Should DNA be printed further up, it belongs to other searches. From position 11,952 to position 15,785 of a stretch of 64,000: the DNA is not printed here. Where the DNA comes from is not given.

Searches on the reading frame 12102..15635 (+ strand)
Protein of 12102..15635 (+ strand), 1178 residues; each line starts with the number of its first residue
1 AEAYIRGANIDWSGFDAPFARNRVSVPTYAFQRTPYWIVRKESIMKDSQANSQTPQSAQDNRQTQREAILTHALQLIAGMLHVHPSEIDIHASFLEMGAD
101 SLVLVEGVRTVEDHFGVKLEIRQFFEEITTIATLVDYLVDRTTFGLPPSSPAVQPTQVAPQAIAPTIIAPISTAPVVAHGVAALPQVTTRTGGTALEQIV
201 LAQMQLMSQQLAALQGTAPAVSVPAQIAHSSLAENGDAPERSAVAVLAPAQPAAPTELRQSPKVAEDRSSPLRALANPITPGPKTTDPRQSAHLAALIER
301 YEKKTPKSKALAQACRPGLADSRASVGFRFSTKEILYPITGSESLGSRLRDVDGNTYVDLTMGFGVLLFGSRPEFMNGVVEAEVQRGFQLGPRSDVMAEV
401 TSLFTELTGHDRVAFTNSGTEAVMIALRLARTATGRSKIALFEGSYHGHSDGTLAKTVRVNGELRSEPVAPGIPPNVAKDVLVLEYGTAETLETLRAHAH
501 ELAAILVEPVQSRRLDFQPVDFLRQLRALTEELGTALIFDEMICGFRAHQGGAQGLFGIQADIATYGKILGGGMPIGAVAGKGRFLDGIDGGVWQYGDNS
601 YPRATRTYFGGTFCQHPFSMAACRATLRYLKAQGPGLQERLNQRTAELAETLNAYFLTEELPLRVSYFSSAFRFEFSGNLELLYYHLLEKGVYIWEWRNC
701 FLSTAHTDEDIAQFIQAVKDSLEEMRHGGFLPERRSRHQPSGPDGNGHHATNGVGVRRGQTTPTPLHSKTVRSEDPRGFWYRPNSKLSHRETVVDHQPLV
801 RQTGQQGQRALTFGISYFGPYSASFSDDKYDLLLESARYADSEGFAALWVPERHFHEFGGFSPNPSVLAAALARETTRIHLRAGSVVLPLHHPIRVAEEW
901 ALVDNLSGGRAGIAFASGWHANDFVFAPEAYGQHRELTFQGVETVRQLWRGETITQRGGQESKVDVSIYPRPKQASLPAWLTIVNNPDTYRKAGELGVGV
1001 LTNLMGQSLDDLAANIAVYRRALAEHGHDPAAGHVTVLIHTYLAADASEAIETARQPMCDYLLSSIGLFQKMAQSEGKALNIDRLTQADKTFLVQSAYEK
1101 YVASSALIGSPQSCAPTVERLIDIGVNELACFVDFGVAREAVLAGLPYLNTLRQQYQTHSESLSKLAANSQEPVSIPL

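Call 64: search_protein_families(library=pfam, proteins=[window:12102-15635:+], max_evalue=0.00001)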
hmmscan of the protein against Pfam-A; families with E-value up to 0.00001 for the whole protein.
window:12102-15635:+ (1178 aa): 3 families
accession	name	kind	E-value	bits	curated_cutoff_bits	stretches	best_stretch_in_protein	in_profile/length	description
PF00296.26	Bac_luciferase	-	1.8e-49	169.3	27.9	1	828-1127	20-313/314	Luciferase-like monooxygenase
PF00202.27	Aminotran_3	-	5.2e-47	160.8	30.5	1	339-717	11-398/403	Aminotransferase class-III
PF00550.31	PP-binding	-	2.9e-14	53.5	20.8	1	74-138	4-67/67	Phosphopantetheine attachment site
